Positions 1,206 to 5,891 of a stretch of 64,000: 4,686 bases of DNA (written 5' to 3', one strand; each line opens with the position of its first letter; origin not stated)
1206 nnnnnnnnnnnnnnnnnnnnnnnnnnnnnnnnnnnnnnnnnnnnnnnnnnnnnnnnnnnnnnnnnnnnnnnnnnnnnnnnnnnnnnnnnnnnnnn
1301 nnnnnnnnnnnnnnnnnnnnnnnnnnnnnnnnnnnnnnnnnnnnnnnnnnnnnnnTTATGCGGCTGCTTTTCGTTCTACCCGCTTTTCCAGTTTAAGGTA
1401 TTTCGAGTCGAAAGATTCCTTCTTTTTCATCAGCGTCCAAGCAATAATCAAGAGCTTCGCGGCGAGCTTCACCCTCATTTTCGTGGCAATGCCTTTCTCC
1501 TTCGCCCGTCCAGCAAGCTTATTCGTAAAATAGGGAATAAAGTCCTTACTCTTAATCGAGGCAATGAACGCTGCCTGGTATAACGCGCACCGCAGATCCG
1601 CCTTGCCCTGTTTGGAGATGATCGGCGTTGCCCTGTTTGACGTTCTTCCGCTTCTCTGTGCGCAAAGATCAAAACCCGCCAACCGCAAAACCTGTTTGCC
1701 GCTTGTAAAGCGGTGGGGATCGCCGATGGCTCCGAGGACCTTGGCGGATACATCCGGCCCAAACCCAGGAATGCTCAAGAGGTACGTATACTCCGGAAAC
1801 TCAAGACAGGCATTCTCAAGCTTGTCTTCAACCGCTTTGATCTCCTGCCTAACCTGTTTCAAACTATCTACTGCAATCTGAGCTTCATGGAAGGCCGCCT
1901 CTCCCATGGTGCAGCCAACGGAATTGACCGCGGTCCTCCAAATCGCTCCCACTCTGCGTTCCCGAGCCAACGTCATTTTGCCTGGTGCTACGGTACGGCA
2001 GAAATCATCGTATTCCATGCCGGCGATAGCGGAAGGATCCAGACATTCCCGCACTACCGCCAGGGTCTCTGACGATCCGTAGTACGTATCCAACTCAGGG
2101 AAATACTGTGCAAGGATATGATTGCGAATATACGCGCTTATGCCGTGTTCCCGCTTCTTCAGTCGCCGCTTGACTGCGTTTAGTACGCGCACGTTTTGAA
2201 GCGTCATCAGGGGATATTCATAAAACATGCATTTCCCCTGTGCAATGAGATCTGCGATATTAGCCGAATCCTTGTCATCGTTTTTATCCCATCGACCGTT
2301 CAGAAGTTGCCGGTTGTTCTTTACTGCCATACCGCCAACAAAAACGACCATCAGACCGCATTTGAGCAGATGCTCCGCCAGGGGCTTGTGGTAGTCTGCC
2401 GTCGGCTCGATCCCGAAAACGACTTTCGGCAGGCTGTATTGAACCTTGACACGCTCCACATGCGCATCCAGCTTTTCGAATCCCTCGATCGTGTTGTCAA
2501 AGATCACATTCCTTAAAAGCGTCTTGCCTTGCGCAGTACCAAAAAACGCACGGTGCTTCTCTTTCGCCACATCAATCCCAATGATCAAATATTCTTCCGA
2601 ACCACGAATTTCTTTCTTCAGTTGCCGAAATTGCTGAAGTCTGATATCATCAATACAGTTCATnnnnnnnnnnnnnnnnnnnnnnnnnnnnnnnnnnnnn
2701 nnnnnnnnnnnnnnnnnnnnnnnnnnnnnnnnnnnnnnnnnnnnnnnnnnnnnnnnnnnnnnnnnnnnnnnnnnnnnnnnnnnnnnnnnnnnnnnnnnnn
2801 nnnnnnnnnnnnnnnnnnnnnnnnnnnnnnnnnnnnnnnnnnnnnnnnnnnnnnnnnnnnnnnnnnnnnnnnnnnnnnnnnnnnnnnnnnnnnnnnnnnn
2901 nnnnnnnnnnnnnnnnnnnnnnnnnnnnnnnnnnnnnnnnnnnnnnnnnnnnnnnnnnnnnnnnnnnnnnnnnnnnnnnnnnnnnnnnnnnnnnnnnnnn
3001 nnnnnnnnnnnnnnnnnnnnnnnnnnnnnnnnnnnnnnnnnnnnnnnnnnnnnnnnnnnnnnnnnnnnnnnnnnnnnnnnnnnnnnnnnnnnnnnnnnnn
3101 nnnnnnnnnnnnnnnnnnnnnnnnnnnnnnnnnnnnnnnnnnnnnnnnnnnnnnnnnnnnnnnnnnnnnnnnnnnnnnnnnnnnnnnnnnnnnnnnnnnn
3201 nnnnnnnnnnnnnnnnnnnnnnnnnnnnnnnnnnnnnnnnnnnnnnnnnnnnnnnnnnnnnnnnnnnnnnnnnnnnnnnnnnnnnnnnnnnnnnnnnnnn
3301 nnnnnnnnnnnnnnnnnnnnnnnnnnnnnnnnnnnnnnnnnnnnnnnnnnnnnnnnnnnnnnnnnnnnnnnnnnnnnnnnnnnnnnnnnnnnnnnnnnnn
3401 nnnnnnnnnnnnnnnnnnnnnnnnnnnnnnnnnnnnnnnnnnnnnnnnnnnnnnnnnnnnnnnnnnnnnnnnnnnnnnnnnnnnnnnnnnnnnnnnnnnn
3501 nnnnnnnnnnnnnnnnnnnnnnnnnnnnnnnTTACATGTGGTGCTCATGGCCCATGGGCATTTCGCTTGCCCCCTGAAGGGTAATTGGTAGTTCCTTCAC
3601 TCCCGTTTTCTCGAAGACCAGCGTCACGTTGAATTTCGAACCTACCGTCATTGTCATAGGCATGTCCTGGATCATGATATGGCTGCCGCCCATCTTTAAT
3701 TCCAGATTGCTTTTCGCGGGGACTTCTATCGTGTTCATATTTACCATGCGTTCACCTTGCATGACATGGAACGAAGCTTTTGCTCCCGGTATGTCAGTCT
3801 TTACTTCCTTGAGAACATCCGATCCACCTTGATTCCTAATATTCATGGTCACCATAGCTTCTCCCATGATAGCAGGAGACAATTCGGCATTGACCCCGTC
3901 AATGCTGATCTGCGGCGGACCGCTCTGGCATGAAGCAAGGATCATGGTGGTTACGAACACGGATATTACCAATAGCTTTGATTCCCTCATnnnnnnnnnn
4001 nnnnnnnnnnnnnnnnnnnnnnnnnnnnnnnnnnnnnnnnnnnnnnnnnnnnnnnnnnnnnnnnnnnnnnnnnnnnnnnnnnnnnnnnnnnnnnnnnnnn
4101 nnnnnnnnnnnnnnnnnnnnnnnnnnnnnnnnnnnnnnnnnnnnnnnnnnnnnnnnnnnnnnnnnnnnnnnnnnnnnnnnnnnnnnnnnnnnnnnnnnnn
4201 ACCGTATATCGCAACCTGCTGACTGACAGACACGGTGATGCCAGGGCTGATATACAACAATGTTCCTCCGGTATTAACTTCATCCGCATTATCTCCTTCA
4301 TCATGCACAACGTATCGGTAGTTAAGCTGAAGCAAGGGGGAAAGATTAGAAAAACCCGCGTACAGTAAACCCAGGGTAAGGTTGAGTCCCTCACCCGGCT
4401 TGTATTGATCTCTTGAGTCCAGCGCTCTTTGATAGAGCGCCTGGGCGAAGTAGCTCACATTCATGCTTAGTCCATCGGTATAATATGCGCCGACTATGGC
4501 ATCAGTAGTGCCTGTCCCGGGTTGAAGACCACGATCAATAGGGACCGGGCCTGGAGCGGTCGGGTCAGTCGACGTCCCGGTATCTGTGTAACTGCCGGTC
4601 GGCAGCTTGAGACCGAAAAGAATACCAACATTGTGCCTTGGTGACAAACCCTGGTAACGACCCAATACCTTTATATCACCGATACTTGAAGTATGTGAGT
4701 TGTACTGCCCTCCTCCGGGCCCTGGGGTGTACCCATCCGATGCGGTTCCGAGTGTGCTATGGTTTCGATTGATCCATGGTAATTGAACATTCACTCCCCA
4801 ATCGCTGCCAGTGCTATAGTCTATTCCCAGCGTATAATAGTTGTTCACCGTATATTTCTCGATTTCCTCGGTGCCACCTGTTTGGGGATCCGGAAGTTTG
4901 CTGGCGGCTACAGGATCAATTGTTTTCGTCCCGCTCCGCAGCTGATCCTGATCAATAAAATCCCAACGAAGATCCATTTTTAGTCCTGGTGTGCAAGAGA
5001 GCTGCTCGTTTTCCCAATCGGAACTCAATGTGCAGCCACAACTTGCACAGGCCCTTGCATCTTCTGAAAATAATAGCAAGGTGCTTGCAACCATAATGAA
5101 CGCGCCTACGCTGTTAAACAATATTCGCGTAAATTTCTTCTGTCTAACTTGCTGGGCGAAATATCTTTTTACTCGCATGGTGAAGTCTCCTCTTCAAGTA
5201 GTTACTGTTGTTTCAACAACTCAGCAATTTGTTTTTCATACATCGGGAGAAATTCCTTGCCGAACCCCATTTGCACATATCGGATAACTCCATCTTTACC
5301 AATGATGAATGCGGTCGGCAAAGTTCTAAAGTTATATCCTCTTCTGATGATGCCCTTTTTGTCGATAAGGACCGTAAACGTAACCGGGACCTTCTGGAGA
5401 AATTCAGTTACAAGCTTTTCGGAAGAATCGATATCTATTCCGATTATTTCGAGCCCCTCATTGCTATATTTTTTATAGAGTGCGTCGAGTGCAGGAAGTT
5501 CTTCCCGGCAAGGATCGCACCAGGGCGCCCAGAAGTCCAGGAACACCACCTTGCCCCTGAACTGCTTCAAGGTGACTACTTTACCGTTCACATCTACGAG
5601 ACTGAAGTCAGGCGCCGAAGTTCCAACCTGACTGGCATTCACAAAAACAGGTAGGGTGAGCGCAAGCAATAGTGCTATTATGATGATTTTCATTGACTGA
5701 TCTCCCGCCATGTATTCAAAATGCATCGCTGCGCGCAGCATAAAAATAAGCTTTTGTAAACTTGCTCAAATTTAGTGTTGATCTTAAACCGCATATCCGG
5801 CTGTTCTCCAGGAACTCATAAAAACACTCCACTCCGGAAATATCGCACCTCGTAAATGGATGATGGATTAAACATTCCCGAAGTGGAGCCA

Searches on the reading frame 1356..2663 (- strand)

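Call 57: search_protein_families(library=pfam, proteins=[window:1356-2663:-], max_evalue=0.00001)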
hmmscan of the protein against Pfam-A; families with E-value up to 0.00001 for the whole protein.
window:1356-2663:- (435 aa): 2 families
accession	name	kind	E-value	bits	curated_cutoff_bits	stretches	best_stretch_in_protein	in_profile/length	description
PF01548.23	DEDD_Tnp_IS110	-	1.5e-18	67.5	29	1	28-189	1-155/155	Transposase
PF02371.22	Transposase_20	-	2e-17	63.8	21.3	1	293-372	2-79/87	Transposase IS116/IS110/IS902 family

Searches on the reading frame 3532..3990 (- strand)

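Call 109: search_protein_families(library=pfam, proteins=[window:3532-3990:-], max_evalue=0.01)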
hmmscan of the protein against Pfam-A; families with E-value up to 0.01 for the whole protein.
window:3532-3990:- (152 aa): 1 family
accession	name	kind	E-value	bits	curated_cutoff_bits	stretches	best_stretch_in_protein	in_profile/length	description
PF04314.18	PCuAC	-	9.5e-16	58.1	29.4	1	39-131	10-106/109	Copper chaperone PCu(A)C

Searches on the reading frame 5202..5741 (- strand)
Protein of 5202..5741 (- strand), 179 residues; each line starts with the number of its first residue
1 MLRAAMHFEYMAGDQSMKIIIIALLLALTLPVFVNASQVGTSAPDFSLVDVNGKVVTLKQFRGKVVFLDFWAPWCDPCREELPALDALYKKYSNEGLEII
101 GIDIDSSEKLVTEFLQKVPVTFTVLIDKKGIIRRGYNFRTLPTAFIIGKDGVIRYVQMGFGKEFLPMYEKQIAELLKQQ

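Call 109: search_protein_families(library=pfam, proteins=[window:5202-5741:-], max_evalue=0.01)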
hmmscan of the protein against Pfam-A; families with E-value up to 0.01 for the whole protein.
window:5202-5741:- (179 aa): 7 families
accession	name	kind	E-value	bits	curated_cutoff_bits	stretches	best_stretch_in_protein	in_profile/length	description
PF00578.27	AhpC-TSA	-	2.5e-29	102.2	26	1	39-156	1-124/124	AhpC/TSA family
PF08534.16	Redoxin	-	1.5e-25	90.1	26.6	1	38-162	1-137/148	Redoxin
PF13905.12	Thioredoxin_8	-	5.5e-15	55.9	27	1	63-151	1-92/94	Thioredoxin-like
PF00085.26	Thioredoxin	-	1.9e-09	37.9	23.5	1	64-114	19-68/103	Thioredoxin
PF00255.25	GSHPx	-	5.1e-07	29.7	27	1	45-102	3-59/108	Glutathione peroxidase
PF13098.12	Thioredoxin_2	-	0.00036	21.3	27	1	63-150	5-85/104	Thioredoxin-like domain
PF02630.20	SCO1-SenC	-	0.0021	18.5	22.8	1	44-97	2-56/134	SCO1/SenC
